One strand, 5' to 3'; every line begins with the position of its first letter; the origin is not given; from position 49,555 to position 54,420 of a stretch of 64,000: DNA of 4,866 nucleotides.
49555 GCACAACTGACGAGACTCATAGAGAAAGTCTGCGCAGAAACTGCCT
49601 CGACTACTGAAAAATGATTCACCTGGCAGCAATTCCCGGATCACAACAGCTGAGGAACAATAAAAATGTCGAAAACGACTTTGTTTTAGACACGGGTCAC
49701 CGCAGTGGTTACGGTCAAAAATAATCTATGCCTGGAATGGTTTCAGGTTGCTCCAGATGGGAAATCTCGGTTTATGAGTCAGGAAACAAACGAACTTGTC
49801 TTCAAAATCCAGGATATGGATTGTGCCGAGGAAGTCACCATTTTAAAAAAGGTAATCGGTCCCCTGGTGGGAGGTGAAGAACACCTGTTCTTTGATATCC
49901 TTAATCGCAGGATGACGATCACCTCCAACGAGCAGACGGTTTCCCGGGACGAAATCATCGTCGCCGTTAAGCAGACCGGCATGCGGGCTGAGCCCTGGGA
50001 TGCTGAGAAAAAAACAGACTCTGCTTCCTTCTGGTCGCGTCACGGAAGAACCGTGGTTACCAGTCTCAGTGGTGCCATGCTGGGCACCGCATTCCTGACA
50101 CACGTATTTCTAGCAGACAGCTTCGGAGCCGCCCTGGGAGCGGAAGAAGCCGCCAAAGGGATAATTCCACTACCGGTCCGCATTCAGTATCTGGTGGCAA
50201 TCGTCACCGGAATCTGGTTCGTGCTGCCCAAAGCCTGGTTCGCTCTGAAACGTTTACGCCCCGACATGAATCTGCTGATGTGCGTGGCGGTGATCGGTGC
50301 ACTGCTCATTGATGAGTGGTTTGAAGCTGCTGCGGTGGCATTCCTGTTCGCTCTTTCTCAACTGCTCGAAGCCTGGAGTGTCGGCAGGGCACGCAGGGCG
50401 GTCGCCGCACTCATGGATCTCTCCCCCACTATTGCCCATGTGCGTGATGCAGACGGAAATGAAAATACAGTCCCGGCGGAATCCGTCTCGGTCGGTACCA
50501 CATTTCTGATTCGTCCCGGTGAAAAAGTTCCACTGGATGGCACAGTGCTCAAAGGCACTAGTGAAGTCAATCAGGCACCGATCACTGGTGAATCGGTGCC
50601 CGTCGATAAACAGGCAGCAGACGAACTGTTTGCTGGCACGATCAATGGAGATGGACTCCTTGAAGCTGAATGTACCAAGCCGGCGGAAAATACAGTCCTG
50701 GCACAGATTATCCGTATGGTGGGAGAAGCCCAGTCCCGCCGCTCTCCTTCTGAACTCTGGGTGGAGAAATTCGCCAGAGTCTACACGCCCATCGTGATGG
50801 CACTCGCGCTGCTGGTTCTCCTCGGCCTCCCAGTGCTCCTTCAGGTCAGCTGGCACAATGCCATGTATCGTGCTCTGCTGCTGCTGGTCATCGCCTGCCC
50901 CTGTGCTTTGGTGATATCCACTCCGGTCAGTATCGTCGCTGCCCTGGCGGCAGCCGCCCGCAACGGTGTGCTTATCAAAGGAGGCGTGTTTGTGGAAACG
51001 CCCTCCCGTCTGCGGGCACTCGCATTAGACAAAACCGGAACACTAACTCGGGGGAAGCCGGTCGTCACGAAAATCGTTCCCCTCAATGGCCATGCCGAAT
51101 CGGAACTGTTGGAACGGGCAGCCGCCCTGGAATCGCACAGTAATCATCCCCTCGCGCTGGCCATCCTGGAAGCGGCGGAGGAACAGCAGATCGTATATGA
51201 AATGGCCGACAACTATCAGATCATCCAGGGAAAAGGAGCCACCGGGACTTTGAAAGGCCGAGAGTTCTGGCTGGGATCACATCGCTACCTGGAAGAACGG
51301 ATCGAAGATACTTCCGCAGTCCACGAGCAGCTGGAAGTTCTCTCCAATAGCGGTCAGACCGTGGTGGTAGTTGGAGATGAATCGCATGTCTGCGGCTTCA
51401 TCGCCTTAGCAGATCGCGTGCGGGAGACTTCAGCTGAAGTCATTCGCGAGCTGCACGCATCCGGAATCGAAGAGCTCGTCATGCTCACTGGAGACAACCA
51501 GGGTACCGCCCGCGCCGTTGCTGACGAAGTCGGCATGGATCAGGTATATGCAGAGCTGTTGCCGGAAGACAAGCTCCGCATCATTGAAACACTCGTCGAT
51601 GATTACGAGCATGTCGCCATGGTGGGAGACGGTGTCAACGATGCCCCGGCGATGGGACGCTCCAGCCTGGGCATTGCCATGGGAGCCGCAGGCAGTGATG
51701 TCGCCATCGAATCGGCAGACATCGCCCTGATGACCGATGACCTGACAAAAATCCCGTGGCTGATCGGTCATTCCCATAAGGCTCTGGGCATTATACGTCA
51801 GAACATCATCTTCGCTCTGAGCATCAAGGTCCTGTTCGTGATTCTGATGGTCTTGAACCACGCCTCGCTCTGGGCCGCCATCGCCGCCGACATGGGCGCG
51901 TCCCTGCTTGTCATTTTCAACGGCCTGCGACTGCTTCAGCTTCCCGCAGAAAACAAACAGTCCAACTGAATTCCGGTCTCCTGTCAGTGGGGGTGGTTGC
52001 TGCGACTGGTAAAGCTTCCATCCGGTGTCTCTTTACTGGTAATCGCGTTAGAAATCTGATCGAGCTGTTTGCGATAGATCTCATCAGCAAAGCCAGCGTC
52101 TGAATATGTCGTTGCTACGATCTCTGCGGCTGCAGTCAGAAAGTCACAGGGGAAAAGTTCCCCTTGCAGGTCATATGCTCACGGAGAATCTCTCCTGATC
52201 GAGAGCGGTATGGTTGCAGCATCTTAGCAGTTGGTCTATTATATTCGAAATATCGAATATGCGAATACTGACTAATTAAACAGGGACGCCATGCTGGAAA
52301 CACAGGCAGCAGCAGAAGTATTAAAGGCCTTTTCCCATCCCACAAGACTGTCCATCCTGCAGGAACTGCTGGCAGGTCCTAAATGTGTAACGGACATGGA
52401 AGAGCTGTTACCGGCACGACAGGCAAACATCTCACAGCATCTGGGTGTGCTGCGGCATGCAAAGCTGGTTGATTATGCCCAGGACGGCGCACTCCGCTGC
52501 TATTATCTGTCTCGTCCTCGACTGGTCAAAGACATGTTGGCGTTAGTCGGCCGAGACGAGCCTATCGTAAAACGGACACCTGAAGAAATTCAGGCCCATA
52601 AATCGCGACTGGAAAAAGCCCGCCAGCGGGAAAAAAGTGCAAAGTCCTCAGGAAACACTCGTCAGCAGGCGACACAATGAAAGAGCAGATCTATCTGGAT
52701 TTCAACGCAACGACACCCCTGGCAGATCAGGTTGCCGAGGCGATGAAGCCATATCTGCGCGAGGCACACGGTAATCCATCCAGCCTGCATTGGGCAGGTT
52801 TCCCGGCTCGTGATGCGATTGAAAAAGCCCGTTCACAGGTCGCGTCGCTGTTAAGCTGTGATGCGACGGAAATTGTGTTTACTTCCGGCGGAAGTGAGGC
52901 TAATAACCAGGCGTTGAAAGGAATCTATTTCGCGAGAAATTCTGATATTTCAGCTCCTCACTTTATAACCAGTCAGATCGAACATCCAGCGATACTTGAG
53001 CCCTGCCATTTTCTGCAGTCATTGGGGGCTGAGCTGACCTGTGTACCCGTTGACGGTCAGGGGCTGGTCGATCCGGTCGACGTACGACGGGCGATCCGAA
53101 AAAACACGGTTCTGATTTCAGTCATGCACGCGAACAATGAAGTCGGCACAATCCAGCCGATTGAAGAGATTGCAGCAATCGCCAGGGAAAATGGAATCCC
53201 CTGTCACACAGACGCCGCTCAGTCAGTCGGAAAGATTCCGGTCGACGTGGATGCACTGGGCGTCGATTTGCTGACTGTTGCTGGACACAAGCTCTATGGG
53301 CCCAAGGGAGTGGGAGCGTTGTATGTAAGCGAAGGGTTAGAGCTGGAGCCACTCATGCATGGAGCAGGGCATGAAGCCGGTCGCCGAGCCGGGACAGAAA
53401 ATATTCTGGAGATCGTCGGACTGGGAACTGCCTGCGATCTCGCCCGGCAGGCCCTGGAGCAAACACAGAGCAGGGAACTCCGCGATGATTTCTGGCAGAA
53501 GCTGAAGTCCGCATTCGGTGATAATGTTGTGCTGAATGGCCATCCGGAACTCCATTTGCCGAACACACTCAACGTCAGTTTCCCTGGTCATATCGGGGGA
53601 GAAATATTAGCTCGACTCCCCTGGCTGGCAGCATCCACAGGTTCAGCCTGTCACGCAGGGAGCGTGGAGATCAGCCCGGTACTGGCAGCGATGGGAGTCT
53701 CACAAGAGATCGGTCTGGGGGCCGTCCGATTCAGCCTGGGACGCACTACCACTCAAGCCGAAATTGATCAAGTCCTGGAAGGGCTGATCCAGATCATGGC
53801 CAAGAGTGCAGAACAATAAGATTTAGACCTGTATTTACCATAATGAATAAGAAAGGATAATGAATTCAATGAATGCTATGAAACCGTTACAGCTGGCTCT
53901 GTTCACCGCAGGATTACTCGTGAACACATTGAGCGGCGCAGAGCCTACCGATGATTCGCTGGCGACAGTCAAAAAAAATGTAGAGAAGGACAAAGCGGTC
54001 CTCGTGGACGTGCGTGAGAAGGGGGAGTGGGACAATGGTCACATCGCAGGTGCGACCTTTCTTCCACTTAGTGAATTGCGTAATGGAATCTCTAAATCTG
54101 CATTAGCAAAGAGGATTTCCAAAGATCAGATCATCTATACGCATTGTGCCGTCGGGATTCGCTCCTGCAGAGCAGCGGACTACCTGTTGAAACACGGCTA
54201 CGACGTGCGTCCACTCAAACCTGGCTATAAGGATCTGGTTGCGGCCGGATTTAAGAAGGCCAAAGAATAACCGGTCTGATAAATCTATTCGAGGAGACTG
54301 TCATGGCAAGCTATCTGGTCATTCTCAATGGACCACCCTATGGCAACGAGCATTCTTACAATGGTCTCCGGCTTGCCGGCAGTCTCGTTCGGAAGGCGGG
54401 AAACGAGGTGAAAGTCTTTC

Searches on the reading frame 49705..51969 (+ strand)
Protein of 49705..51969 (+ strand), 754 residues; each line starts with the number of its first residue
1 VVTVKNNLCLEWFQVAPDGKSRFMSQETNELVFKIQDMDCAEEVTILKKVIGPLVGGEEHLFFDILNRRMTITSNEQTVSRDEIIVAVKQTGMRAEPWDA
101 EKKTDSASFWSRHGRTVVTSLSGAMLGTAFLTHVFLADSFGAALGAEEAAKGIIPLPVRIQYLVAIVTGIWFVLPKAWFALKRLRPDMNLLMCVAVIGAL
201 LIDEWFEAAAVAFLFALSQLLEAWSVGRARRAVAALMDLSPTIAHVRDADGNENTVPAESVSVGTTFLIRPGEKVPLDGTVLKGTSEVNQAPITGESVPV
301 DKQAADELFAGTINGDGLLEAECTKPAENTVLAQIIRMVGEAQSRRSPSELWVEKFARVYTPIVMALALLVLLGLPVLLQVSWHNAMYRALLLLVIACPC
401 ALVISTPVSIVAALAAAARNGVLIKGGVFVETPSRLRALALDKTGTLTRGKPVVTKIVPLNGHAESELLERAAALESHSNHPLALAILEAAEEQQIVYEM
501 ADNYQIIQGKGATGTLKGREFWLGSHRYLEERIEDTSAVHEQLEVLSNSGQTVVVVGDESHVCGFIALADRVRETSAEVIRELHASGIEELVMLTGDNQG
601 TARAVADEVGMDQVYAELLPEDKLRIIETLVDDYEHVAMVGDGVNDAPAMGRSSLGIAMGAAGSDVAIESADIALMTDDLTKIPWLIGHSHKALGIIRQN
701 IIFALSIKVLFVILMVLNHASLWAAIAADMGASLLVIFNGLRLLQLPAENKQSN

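Call 58: search_protein_families(library=pfam, proteins=[window:49705-51969:+], max_evalue=0.001)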
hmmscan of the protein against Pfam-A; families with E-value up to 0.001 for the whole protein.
window:49705-51969:+ (754 aa): 2 families
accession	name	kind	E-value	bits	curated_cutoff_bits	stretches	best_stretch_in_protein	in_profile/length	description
PF00122.25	E1-E2_ATPase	-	2.2e-50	171.1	28.1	1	239-420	2-181/181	E1-E2 ATPase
PF00702.32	Hydrolase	-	1.5e-36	127.1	26.4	1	437-650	2-187/191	haloacid dehalogenase-like hydrolase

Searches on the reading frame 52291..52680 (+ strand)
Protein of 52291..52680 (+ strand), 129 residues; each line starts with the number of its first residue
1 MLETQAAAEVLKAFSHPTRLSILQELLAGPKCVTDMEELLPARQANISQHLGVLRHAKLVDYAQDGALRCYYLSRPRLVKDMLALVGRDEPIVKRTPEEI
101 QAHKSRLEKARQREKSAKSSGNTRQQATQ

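Call 58: search_protein_families(library=pfam, proteins=[window:52291-52680:+], max_evalue=0.001)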
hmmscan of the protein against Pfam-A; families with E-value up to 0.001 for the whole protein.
window:52291-52680:+ (129 aa): 2 families
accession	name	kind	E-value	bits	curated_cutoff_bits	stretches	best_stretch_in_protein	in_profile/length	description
PF01022.26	HTH_5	-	2.2e-09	37.5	22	1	16-62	1-47/47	Bacterial regulatory protein, arsR family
PF12840.13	HTH_20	-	1.6e-08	34.8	27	1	14-61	1-49/51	Helix-turn-helix domain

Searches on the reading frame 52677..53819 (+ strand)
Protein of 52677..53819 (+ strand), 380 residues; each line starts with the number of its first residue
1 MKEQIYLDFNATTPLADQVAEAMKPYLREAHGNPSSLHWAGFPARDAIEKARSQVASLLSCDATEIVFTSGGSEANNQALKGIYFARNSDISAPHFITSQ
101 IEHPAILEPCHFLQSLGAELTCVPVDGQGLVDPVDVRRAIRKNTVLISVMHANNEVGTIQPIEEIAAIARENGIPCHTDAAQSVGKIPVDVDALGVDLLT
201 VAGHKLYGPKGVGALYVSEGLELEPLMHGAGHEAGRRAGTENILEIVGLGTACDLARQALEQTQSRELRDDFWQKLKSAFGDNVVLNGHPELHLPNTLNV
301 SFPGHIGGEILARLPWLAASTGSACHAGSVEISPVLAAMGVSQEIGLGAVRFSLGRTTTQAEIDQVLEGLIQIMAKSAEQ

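Call 58: search_protein_families(library=pfam, proteins=[window:52677-53819:+], max_evalue=0.001)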
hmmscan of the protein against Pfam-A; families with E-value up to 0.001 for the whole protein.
window:52677-53819:+ (380 aa): 3 families
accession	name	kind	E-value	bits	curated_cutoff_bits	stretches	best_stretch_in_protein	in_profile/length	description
PF00266.25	Aminotran_5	-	9.5e-73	245.7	21.5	1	5-366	1-371/371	Aminotransferase class-V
PF01212.27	Beta_elim_lyase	-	2.6e-07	30.7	27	1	62-181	46-170/288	Beta-eliminating lyase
PF01041.23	DegT_DnrJ_EryC1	-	1.3e-05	25.1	19.8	1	113-185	81-151/360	DegT/DnrJ/EryC1/StrS aminotransferase family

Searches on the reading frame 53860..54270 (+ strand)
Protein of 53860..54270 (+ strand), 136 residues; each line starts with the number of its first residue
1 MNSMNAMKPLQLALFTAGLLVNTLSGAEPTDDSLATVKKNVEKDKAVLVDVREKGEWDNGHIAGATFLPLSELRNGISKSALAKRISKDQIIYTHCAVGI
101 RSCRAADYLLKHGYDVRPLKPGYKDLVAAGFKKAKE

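Call 58: search_protein_families(library=pfam, proteins=[window:53860-54270:+], max_evalue=0.001)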
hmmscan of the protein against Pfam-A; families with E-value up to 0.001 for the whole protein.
window:53860-54270:+ (136 aa): 1 family
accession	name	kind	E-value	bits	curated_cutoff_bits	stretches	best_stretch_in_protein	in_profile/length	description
PF00581.25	Rhodanese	-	4.4e-15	56.4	22.2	1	35-127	3-100/102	Rhodanese-like domain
